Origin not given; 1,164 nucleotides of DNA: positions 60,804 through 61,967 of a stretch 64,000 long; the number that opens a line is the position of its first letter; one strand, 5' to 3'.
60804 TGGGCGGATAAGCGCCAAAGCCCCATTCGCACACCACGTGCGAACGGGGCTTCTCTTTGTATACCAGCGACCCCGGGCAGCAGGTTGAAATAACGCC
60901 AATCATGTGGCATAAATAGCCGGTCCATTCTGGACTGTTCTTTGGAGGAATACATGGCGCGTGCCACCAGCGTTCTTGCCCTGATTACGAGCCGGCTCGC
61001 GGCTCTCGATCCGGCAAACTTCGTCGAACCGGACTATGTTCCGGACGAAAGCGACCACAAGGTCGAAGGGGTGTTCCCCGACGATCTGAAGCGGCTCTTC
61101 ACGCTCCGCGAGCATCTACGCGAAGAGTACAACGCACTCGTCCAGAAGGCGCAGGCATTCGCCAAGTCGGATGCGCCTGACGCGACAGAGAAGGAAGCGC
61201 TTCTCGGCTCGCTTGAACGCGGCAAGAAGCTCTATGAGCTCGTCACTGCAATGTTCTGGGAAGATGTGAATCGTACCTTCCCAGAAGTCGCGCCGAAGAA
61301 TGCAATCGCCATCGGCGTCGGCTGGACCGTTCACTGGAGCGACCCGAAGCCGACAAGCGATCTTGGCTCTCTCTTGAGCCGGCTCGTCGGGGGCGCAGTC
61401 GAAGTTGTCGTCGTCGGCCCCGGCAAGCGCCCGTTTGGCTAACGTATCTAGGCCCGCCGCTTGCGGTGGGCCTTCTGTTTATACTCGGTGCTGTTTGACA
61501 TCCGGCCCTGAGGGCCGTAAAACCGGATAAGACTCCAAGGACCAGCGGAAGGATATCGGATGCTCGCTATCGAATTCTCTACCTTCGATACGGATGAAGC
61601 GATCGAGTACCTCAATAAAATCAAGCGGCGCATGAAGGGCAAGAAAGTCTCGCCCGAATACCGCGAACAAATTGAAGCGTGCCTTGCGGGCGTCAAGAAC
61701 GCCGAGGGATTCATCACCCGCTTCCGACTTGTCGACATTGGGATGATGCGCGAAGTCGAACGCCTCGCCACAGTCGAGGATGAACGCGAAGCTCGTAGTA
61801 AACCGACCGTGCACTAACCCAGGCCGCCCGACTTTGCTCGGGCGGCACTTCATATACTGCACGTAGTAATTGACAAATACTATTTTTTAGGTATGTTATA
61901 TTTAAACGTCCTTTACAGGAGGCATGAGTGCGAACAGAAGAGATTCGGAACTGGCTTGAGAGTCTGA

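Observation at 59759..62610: Array of five consecutive monocistronic orphan genes, each with its own sigma70-like promoter and terminator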

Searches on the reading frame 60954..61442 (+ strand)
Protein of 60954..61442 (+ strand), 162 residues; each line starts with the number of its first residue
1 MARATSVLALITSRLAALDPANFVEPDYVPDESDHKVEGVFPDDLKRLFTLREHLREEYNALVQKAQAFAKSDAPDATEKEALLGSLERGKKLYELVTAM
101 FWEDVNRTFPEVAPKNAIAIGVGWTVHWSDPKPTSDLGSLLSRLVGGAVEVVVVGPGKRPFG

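Call 4: search_protein_families(library=pfam, proteins=[window:60954-61442:+], max_evalue=1)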
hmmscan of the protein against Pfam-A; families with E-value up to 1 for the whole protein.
window:60954-61442:+ (162 aa): 1 family
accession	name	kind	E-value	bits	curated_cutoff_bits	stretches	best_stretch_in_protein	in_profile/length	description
PF22454.1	PQQ_syn_pqqF_N_2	-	0.041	14.3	27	1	35-67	75-107/147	PQQ synthase PqqF, N-terminal lobe domain 2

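Call 10: search_protein_families(library=phrogs, proteins=[window:60954-61442:+], max_evalue=1)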
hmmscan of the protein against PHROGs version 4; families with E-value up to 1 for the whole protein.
window:60954-61442:+ (162 aa): 1 family
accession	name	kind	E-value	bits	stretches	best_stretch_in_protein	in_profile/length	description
phrog_38717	-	unknown function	0.31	9.8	1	36-132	902-996/1077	-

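Call 11: search_protein_families(library=padloc, proteins=[window:60954-61442:+], max_evalue=1)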
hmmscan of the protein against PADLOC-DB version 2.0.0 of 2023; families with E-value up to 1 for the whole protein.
window:60954-61442:+ (162 aa): 0 families

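Call 12: search_protein_families(library=ncbifam, proteins=[window:60954-61442:+], max_evalue=1)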
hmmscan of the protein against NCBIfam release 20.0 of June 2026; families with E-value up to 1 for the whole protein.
window:60954-61442:+ (162 aa): 0 families

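Call 84: search_dna_similar(query=window:60954-61442:+, collection=phages, mode=protein, max_evalue=0.01, max_rows=5)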
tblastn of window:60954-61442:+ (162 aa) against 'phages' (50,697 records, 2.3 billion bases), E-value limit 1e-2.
No match.
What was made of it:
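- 60954..61442 (+): g3: 162 aa, paralog of g2. No phage match (call 84).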

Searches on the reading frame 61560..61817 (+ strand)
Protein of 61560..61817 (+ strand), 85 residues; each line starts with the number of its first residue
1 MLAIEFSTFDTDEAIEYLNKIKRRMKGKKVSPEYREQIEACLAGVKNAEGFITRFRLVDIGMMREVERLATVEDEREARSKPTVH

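Call 4: search_protein_families(library=pfam, proteins=[window:61560-61817:+], max_evalue=1)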
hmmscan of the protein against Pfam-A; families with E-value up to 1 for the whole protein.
window:61560-61817:+ (85 aa): 1 family
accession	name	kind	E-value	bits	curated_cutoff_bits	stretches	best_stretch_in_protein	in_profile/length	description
PF06974.18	WS_DGAT_C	-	0.18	12.3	20.7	1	4-33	10-38/145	WS/DGAT C-terminal domain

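Call 10: search_protein_families(library=phrogs, proteins=[window:61560-61817:+], max_evalue=1)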
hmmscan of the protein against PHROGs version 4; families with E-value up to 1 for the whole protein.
window:61560-61817:+ (85 aa): 1 family
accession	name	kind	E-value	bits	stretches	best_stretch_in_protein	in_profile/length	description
phrog_11796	-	unknown function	0.11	13.5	1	4-60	156-211/217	-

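Call 11: search_protein_families(library=padloc, proteins=[window:61560-61817:+], max_evalue=1)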
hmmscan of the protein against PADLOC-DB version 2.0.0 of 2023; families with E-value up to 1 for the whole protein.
window:61560-61817:+ (85 aa): 0 families

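Call 12: search_protein_families(library=ncbifam, proteins=[window:61560-61817:+], max_evalue=1)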
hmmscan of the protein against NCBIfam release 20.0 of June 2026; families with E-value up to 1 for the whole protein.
window:61560-61817:+ (85 aa): 1 family
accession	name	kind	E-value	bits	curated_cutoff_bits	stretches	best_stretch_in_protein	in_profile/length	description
TIGR00082.1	rbfA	equivalog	0.11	13.1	51.15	1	35-74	58-96/115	30S ribosome-binding factor RbfA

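Call 66: search_solved_structures(query=window:61560-61817:+, max_evalue=10)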
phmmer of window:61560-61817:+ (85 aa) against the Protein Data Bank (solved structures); distinct sequences matched with E-value up to 10: 0.

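Call 86: search_dna_similar(query=window:61560-61817:+, collection=phages, mode=protein, max_evalue=0.01, max_rows=5)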
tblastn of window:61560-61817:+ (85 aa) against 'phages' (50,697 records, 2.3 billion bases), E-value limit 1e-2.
No match.
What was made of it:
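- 61560..61817 (+): g4: 85 aa, restricted to this lineage and its sister but conserved between them. Function unknown. No family match (calls 4, 10-12, 66, 86).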
